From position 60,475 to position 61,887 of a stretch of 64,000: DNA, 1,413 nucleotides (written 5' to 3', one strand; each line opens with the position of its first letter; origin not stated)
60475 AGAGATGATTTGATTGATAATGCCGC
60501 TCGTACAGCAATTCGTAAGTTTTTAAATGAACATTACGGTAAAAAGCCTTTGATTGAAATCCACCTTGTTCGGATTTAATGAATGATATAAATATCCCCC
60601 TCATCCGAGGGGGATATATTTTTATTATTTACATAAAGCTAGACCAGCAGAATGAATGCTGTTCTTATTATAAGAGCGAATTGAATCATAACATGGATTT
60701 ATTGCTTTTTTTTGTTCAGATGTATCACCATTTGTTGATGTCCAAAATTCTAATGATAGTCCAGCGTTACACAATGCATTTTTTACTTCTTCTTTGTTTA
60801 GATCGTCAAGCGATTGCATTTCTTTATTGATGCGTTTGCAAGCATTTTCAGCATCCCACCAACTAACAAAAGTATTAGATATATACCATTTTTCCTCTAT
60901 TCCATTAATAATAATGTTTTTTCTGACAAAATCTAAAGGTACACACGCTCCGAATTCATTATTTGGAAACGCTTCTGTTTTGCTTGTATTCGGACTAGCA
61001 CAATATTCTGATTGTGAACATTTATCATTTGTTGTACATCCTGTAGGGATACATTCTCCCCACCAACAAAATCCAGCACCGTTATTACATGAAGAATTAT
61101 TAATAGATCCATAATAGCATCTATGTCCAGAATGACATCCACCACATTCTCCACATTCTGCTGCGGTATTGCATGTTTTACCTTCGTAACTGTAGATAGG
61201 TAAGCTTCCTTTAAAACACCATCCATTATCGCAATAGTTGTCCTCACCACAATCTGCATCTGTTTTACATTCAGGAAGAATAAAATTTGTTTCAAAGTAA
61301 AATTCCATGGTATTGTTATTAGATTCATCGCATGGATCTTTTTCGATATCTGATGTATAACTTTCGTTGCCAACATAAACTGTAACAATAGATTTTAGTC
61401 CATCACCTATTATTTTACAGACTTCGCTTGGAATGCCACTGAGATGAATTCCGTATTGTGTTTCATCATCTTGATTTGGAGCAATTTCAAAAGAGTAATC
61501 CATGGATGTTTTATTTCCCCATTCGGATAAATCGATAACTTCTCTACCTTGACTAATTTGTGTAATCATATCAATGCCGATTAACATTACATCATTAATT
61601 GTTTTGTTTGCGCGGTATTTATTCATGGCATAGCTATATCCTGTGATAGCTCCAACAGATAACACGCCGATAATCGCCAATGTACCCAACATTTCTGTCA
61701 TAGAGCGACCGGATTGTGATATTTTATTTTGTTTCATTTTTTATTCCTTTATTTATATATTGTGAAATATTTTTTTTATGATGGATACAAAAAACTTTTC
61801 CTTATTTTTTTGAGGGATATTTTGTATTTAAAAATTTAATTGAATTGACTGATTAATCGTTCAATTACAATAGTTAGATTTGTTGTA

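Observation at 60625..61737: Second pilin-CTLD paralog, a diverged full-length duplicate of 31034..32194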

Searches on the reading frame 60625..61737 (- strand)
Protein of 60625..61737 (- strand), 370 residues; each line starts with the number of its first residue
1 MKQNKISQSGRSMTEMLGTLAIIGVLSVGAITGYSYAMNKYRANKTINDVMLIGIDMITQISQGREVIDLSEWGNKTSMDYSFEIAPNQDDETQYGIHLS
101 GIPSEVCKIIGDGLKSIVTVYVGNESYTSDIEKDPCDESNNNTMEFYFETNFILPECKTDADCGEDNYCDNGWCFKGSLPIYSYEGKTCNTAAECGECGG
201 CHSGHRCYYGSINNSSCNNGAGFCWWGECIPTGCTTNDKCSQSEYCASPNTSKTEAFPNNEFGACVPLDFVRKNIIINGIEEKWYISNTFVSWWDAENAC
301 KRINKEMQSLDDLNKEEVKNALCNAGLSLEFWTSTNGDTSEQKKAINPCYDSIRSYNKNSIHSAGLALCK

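Call 4: search_protein_families(library=pfam, proteins=[window:60625-61737:-], max_evalue=1)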
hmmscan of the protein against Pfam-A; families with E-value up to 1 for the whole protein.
window:60625-61737:- (370 aa): 1 family
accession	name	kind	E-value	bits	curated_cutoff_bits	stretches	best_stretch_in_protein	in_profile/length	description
PF15186.11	TEX13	-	0.14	12.3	27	1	268-335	14-76/150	Testis-expressed sequence 13 protein family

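Call 5: search_protein_families(library=ncbifam, proteins=[window:60625-61737:-], max_evalue=1)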
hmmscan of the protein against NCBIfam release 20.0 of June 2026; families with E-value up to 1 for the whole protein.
window:60625-61737:- (370 aa): 1 family
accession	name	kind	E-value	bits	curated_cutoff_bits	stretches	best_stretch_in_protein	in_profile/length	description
TIGR02532.1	IV_pilin_GFxxxE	domain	0.091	12.7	16.3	1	12-31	5-24/24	prepilin-type N-terminal cleavage/methylation domain-containing protein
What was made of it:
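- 61708..61737 (-): Leader peptide, aa 1-10 (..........), ending in the invariant Gly(-1). TIGR02532 and N_methyl hits are below threshold (calls 4, 5).
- On Type IV pilins (class III signal peptide proteins): TIGR02532 scores 12.7 bits against a cut-off of 16.3 for the target (call 5).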

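Call 10: find_homologous_proteins(query=window:60625-61737:-)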
Query window:60625-61737:- (370 aa): 252 proteins with E <= 0.001 among 1159 candidates; the best 120 are listed.
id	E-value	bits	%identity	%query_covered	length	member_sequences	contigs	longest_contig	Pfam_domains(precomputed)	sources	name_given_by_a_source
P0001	2.6e-256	868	100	100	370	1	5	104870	-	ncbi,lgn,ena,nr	ncbi:MAG: type II secretion system protein [Alphaproteobacteria bacterium]|nr:type II secretion syst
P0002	3.4e-97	344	52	83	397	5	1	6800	-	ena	-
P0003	5.9e-96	340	54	85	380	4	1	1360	-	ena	-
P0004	1.5e-94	335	53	86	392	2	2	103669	-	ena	-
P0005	3.5e-94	334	47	99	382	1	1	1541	-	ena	-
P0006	9.3e-94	333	51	85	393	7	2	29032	-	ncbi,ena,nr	ncbi:MAG: hypothetical protein IJV75_06060 [Alphaproteobacteria bacterium]|nr:hypothetical protein [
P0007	1.8e-93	332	52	87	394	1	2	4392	-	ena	-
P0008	6.9e-93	330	53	81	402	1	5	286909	-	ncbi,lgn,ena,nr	ncbi:MAG: hypothetical protein IKV03_03145 [Alphaproteobacteria bacterium]|nr:hypothetical protein [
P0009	1.8e-92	328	53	85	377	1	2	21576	-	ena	-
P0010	2.1e-92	328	52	84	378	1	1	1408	-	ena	-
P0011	3.0e-92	328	45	99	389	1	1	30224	-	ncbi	-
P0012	5.0e-92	327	44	98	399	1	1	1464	-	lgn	-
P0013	6.0e-92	327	52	85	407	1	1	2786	-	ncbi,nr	ncbi:MAG: hypothetical protein IJV75_01900 [Alphaproteobacteria bacterium]|nr:hypothetical protein [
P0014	1.3e-91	325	48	98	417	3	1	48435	-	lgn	-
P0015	5.6e-91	323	44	98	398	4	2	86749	-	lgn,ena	-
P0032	1.2e-84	303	52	81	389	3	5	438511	-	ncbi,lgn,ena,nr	ncbi:MAG: hypothetical protein IKV03_04870 [Alphaproteobacteria bacterium]|nr:hypothetical protein [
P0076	3.9e-61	225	42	83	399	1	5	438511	-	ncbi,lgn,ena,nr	ncbi:MAG: type II secretion system protein [Alphaproteobacteria bacterium]|nr:type II secretion syst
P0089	2.4e-50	190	41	83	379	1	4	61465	-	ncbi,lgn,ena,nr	ncbi:MAG: hypothetical protein IKV03_06600 [Alphaproteobacteria bacterium]|nr:hypothetical protein [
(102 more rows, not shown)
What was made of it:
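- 60625..61737 (-): Target gene, 370 aa: modular pilin-like protein (pilin module + Cys-knot spacer + CTLD). It is identical to NCBI MAG protein P0001, and 252 homologs were found (call 10).
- The NCBI name of the identical protein P0001 and of paralog P0076 (call 10).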

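Call 25: search_solved_structures(query=A1, max_evalue=10, show_alignments=3)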
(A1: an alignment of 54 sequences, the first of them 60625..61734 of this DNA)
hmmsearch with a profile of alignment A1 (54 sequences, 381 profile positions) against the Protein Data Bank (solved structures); distinct sequences matched with E-value up to 10: 23.
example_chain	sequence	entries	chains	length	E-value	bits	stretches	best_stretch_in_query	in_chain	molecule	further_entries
9mve_K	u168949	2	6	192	0.0066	18.8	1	260-311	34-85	DC-SIGN CRD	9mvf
7nl6_A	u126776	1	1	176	0.016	17.5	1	266-311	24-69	DC-SIGN, CRD domain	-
1sl5_A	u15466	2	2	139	0.017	17.5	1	267-311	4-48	mDC-SIGN1B type I isoform | CD209 antigen, DCSIGN-CRD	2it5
2b6b_D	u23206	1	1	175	0.017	17.5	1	266-311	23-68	CD209 antigen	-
7nl7_A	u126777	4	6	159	0.018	17.4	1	266-311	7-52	DC-SIGN, CRD domain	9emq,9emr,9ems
1k9i_A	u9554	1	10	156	0.02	17.2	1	267-311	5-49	mDC-SIGN1B type I isoform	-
1sl4_A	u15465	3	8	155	0.022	17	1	267-311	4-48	mDC-SIGN1B type I isoform | CD209 antigen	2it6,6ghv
3zhg_A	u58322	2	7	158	0.031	16.6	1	260-310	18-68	CD209 ANTIGEN-LIKE PROTEIN B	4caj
3zhg_D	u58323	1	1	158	0.036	16.4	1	263-310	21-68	CD209 ANTIGEN-LIKE PROTEIN B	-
2xr6_A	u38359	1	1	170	0.041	16.2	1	278-311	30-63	CD209 ANTIGEN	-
4c9f_A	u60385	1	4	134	0.044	16.1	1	279-311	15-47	CD209 ANTIGEN-LIKE PROTEIN B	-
2xr5_A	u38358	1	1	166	0.063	15.6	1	278-311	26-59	CD209 ANTIGEN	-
1k9j_A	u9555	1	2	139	0.21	13.8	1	278-312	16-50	mDC-SIGN2 TYPE I ISOFORM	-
1xph_A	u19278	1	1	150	0.21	13.8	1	277-311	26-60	CD209 antigen-like protein 1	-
8rcy_A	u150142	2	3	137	0.23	13.7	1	278-312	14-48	C-type lectin domain family 4 member M | Isoform 1 of C-type lectin domain family 4 member M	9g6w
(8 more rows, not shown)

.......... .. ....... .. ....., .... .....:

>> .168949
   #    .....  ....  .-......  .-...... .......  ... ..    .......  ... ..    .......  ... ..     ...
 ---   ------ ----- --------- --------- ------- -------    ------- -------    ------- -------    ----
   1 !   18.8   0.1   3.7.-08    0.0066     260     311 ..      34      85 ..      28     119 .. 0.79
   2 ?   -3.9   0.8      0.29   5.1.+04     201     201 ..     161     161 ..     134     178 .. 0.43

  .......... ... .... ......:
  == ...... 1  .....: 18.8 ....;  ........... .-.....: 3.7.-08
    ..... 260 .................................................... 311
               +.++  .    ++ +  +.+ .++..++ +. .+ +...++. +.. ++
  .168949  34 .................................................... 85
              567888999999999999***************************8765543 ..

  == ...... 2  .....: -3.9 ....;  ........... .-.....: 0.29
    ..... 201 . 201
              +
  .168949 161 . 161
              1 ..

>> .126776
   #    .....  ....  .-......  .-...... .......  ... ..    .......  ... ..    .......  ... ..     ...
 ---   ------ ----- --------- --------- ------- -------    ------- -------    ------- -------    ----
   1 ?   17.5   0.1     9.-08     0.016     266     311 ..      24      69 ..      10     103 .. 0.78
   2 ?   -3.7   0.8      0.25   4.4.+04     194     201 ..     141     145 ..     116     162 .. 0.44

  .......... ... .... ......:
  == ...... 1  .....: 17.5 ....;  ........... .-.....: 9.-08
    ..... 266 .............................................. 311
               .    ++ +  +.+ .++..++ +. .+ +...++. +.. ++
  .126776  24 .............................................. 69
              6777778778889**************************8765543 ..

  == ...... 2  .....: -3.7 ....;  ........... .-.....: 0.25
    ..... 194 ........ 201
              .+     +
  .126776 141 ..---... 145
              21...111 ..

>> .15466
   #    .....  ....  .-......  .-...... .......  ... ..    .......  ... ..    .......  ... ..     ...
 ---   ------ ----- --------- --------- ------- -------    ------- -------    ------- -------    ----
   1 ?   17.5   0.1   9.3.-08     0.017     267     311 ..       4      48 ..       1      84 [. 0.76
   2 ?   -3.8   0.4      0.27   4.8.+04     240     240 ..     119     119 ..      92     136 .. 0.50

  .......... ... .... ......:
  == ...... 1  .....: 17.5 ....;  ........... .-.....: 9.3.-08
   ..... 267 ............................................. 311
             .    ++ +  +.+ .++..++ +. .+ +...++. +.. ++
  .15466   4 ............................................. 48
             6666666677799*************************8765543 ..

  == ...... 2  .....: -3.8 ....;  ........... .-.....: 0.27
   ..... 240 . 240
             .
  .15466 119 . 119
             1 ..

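Call 26: search_protein_families(library=pfam, alignment_id=A1, max_evalue=0.1)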
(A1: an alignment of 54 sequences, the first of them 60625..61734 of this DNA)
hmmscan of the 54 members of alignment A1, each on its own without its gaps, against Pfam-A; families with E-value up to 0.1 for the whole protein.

A. member 1, window:60625-61734:- (369 aa): 0 families

B. families by the number of members that match (of 54 scanned): 10 families
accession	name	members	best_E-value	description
PF23416.1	DUF7107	20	2.2e-08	Domain of unknown function (DUF7107)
PF07963.17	N_methyl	12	0.012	Prokaryotic N-terminal methylation motif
PF04706.18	Dickkopf_N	7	0.011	Dickkopf N-terminal cysteine-rich region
PF18203.6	IPTL-CTERM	6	0.032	IPTL-CTERM motif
PF01683.23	EB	2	0.027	EB module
PF10008.16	DUF2251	2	0.08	Uncharacterized protein conserved in bacteria (DUF2251)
PF00299.24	Squash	1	0.046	Squash family serine protease inhibitor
PF11448.13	DUF3005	1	0.059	Protein of unknown function (DUF3005)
PF23301.1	EGF_PEAR1L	1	0.094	Platelet endothelial aggregation receptor 1-like, EGF domain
PF07076.17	DUF1344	1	0.099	Protein of unknown function (DUF1344)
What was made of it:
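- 60952..61287 (-): Cys-rich spacer, aa 151-262 (15 Cys; repeated C-x3-DC-x5-YC-x3-G-x-C type knots). Pfam DUF7107 matches 20 of 54 family members and Dickkopf_N matches 7 of 54 (call 26).
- On C-type lectin-like domain (CTLD) superfamily: There is no Lectin_C hit for the target at E<=1 (call 4) or for any of 54 members at E<=0.1 (call 26).
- On DUF1566 / Lcl C-terminal domain (PF07603): It is not among the families matched by any of 54 members (call 26).
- Closest known: Modular type IV pilins. Different: Neither module is recognised by current signatures here (calls 4, 5, 26).
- Closest known: Intimin/invasin C-terminal CTLD and Legionella Lcl C-terminal domain. Different: No Pfam DUF1566 or Lectin_C hit was found in any of 54 family members (call 26).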

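Call 27: predict_structure(alignment_id=A1)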
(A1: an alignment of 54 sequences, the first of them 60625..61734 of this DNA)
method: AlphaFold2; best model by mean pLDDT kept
length: 369 residues; sequences in the alignment: 54
mean_pLDDT: 81.3   pTM: 0.57
mean pLDDT of the five models: 81.3, 81.0, 80.7, 80.1, 80.0
residues with pLDDT >= 90: 149; 70-90: 138; 50-70: 47; < 50: 35
segments of 3 or more residues with pLDDT < 50: 1-11, 13-28, 151-154, 177-179
pLDDT, mean of each block of 10 residues (from residue 1): 44 47 45 74 87 87 84 90 86 88 92 82 75 87 83 59 65 56 72 90 83 87 89 94 91 89 92 94 93 94 95 96 93 73 92 74 87
secondary structure, 60 per line:
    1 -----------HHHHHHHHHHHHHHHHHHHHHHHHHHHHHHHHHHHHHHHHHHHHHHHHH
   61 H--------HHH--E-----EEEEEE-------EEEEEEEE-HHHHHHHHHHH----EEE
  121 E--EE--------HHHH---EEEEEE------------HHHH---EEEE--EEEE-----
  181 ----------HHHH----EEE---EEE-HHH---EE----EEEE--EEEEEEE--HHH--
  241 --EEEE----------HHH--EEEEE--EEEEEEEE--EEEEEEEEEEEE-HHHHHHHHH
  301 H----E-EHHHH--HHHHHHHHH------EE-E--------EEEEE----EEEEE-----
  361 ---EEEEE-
elements in order: H12-61 E81-86 E94-101 H103-113 E118-121 H134-137 E141-146 H159-162 E166-169 E172-175 H191-194 E199-201 E205-207 E221-224 E227-233 E243-246 E262-266 E269-276 E279-290 H292-301 H309-312 H315-323 E342-346 E351-355 E364-368
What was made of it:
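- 60625..61737 (-): The AF2 model has mean pLDDT 81 (call 27).
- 61552..61707 (-): Alpha-1 helix of the pilin module, aa 11-62 (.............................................). Predicted helix at model residues 12-61, which are protein residues 13-62 (call 27).
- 61288..61551 (-): Pilin head, aa 63-150: antiparallel beta-sheet with two invariant Cys (Cys107, Cys136). Strands at model residues 81-146 (call 27).
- On Type IV pilins (class III signal peptide proteins): AF2 predicts a helix at 12-61 and strands at 81-146 (call 27; pLDDT is below 50 for the first 28 residues and 74-92 beyond).
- Pilin fold: the AF2 model shows a 50-residue N-terminal helix plus a 4-stranded sheet with two invariant Cys (call 27).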

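Call 30: fold_search(model_id=the predicted structure, library=pdb)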
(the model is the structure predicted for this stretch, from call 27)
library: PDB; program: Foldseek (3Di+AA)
matches with E <= 10: 476; with E <= 0.001: 1
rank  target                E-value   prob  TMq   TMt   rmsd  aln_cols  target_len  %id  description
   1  8uhf_E                6.9e-04  1.00  0.24  0.41   7.3       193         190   12  Cryo-EM of Vibrio cholerae toxin co-regulated pilus - asymmetric reconstruction (released 2023-12-06)
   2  9iuf_A                7.6e-03  1.00  0.29  0.47   5.7       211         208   11  Cryo-EM structure of the type IVb pilus from enterotoxigenic Escherichia coli (released 2025-05-28)
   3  8uhf_H                1.2e-02  0.99  0.24  0.41   7.6       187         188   11  Cryo-EM of Vibrio cholerae toxin co-regulated pilus - asymmetric reconstruction (released 2023-12-06)
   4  8q4e_A                1.3e-02  0.98  0.17  0.41   8.5       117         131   14  Structure of Legionella pneumophila Lcl C-terminal domain (released 2023-12-27)
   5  1f00                  1.3e-02  0.30  0.18  0.23  21.7       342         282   12  CRYSTAL STRUCTURE OF C-TERMINAL 282-RESIDUE FRAGMENT OF ENTEROPATHOGENIC E. COLI INTIMIN (released 2000-07-12)
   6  8uhf_F                1.5e-02  1.00  0.26  0.46   6.6       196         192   12  Cryo-EM of Vibrio cholerae toxin co-regulated pilus - asymmetric reconstruction (released 2023-12-06)
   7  8oks_B                2.3e-02  0.98  0.19  0.51   4.7       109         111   15  Crystal structure of Bdellovibrio bacteriovorus Bd2740 C-terminal domain (released 2023-10-25)
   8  8uhf_I                2.5e-02  0.99  0.22  0.39   6.2       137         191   16  Cryo-EM of Vibrio cholerae toxin co-regulated pilus - asymmetric reconstruction (released 2023-12-06)
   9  8uhf_A                2.5e-02  0.99  0.26  0.45   6.6       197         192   13  Cryo-EM of Vibrio cholerae toxin co-regulated pilus - asymmetric reconstruction (released 2023-12-06)
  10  8oks_A                2.9e-02  0.98  0.19  0.52   4.6       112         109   13  Crystal structure of Bdellovibrio bacteriovorus Bd2740 C-terminal domain (released 2023-10-25)
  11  1jwi_B                4.4e-02  0.82  0.16  0.41   9.5       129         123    9  Crystal Structure of Bitiscetin, a von Willeband Factor-dependent Platelet Aggregation Inducer. (released 2001-11-28)
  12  7e8t_F                7.5e-02  0.28  0.14  0.21  16.7       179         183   11  Monomer of Ypt32-TRAPPII (released 2022-02-09)
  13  3m9z                  7.9e-02  0.98  0.18  0.50   7.1       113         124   15  Crystal Structure of extracellular domain of mouse NKR-P1A (released 2011-04-06)
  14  6ryg                  7.9e-02  0.91  0.16  0.46   5.6       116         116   13  native structure of conglutinin carbohydrate recognition domain (released 2019-10-09)
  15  8umo_J                8.4e-02  0.97  0.18  0.52   3.9       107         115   15  Murine CD94-NKG2A receptor in complex with Qa-1b presenting AMAPRTLLL (released 2024-01-17)
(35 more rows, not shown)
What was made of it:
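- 61288..61551 (-): Foldseek gives TcpA 8uhf at E 6.9e-4 and the ETEC type IVb pilus 9iuf at 7.6e-3, both with probability 1.0 (call 30).
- On Type IV pilins (class III signal peptide proteins): Foldseek gives TcpA at E 6.9e-4 and the ETEC T4b pilus at 7.6e-3 (call 30).
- Closest known: Type IVb major pilins TcpA, CofA, BfpA and PilS. Same: They are the best structural matches to the N-terminal 190 residues (call 30).
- The best Foldseek hits are type IVb pilins TcpA, CofA and PilS (call 30).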

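Call 35: find_encoding_contigs(protein=P0001, flank=10000, max_places=5)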
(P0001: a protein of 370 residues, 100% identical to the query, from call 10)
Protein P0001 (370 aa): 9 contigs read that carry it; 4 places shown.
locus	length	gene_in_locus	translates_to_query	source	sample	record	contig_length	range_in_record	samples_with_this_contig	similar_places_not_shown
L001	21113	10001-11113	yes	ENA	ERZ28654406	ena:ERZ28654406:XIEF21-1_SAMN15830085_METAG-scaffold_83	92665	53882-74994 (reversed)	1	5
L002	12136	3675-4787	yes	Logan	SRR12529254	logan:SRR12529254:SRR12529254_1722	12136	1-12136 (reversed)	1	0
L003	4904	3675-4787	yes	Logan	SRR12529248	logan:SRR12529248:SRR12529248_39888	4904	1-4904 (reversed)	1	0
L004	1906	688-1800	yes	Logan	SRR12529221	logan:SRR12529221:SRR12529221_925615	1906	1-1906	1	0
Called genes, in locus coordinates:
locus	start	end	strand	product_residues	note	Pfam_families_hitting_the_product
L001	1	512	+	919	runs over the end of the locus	PF02739:5_3_exonuc_N, PF01367:5_3_exonuc, PF01612:DNA_pol_A_exo1, PF00476:DNA_pol_A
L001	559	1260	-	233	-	PF02129:Peptidase_S15, PF00561:Abhydrolase_1 (weak), PF12146:Hydrolase_4, PF12697:Abhydrolase_6 (weak), PF20408:Abhydrolase_11 (weak)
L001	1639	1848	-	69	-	-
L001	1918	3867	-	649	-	PF19830:DUF6311, PF25853:DUF6311_C (weak)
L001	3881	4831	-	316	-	PF13641:Glyco_tranf_2_3, PF00535:Glycos_transf_2, PF10111:Glyco_tranf_2_2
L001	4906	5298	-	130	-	-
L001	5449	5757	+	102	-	-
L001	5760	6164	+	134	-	-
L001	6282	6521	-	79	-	PF00037:Fer4 (weak), PF12797:Fer4_2 (faint), PF12837:Fer4_6 (faint), PF13237:Fer4_10, PF12838:Fer4_7, PF13187:Fer4_9, PF25160:LdpA_Fe-S-bd (weak), PF00037:Fer4, +5 more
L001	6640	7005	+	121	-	PF01050:MannoseP_isomer, PF07883:Cupin_2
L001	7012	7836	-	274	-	-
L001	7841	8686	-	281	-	PF01817:CM_2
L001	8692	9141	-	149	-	-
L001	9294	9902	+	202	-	PF01914:MarC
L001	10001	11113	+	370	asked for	-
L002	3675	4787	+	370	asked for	-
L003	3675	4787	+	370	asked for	-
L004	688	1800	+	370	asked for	-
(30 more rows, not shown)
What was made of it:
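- The 90% cluster of the target has one member, and identical copies were recovered from four samples (calls 10, 35).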
